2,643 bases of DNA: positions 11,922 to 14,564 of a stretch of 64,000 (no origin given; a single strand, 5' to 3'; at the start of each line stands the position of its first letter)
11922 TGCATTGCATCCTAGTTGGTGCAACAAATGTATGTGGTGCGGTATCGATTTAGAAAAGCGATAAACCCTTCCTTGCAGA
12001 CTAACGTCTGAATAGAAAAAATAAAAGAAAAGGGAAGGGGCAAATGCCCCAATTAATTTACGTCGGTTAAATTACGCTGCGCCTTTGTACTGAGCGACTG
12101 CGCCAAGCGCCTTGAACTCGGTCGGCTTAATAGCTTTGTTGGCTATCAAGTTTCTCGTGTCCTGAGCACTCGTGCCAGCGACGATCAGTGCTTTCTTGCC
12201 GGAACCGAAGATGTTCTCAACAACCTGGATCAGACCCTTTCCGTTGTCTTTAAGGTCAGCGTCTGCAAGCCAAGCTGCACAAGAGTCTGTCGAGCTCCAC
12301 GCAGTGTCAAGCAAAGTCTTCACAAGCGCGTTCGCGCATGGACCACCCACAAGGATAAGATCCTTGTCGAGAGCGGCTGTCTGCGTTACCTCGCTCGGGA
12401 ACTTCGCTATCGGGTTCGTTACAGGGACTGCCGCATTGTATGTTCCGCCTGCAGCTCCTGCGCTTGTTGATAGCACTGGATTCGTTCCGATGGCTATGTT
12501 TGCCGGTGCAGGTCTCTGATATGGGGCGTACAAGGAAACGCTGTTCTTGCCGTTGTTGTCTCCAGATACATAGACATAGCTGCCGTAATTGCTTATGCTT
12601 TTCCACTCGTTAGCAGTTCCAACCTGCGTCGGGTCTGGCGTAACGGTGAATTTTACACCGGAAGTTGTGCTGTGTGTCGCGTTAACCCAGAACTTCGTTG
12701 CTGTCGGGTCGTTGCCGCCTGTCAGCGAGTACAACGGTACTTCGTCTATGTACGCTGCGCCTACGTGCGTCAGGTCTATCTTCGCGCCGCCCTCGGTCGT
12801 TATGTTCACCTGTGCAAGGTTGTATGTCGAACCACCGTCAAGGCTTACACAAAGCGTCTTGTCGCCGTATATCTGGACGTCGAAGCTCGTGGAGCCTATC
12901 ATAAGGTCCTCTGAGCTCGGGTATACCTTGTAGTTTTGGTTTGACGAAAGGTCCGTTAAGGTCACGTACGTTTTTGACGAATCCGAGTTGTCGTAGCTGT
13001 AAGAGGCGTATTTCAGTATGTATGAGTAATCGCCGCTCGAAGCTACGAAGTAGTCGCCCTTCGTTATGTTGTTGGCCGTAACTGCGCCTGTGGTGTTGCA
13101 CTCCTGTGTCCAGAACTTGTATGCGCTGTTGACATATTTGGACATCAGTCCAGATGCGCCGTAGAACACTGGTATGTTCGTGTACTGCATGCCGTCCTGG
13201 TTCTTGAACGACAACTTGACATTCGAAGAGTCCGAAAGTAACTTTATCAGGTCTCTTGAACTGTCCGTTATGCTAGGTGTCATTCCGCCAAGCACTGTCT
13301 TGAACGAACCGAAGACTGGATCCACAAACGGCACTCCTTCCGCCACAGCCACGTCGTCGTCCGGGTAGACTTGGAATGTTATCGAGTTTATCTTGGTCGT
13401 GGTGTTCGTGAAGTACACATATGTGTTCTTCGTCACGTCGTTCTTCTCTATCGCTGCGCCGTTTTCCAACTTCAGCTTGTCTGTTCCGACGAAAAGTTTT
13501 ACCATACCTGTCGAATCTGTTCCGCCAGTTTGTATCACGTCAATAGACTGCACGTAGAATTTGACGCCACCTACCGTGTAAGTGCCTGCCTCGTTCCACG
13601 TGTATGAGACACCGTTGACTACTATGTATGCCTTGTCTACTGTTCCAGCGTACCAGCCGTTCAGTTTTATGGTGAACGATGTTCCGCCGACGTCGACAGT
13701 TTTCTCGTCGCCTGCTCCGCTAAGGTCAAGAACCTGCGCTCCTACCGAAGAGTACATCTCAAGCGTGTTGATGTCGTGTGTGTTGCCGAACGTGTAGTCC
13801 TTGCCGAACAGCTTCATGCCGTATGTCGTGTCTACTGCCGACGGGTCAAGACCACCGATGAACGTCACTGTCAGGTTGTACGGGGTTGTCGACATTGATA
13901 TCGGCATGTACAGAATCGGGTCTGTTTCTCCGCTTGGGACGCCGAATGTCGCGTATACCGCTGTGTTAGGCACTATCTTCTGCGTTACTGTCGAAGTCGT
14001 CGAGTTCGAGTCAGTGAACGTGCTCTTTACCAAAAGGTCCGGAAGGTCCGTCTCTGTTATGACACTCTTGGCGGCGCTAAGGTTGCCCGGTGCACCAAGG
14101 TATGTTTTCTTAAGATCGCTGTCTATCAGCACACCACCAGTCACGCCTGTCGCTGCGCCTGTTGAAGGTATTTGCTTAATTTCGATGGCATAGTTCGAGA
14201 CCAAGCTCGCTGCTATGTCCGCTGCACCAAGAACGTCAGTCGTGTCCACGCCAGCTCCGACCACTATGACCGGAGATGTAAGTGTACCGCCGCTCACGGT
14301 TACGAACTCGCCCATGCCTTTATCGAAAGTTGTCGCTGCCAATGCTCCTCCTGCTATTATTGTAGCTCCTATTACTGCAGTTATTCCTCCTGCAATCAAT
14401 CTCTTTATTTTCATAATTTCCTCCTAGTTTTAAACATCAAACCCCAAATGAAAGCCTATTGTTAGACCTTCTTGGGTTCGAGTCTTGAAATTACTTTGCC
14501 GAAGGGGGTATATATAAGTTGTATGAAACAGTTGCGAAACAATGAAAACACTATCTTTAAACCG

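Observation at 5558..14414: Dol-P-sugar dependent GT-C glycosylation island directly adjacent to the S-layer gene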

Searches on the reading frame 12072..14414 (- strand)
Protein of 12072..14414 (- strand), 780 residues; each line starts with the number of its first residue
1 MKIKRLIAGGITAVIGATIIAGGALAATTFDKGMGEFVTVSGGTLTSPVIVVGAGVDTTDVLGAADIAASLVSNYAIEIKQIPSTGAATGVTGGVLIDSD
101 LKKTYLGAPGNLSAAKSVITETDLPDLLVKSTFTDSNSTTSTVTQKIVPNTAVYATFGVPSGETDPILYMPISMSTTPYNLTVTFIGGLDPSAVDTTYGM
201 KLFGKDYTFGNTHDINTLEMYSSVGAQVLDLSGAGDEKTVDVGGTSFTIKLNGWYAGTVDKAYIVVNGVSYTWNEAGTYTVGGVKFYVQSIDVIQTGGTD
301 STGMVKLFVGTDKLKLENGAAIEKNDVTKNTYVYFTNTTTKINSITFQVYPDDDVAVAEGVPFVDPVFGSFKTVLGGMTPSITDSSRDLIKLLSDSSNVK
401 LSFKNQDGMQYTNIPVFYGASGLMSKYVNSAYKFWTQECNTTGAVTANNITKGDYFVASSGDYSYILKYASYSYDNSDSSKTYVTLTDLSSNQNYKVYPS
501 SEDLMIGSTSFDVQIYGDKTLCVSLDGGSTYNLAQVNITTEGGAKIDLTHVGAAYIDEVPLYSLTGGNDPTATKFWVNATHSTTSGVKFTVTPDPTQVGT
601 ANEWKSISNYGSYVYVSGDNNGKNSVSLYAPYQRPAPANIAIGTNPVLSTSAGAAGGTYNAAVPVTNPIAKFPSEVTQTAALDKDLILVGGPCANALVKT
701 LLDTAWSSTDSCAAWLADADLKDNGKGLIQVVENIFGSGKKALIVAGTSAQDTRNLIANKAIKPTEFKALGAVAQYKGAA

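Call 3: search_protein_families(library=pfam, proteins=[window:12072-14414:-], max_evalue=0.01)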
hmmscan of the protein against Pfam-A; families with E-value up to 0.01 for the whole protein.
window:12072-14414:- (780 aa): 1 family
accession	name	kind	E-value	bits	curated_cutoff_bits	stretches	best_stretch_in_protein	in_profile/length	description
PF05124.17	S_layer_C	-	1.3e-18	67.7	23.9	1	49-755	18-168/177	S-layer like family, outer domain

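Call 5: search_protein_families(library=ncbifam, proteins=[window:12072-14414:-], max_evalue=0.01)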
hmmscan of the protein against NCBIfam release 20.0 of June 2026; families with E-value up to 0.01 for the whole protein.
window:12072-14414:- (780 aa): 1 family
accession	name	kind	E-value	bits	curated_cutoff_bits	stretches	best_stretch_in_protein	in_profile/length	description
TIGR01564.1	S_layer_MJ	subfamily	3.5e-11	42.4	25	1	662-755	481-562/571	S-layer protein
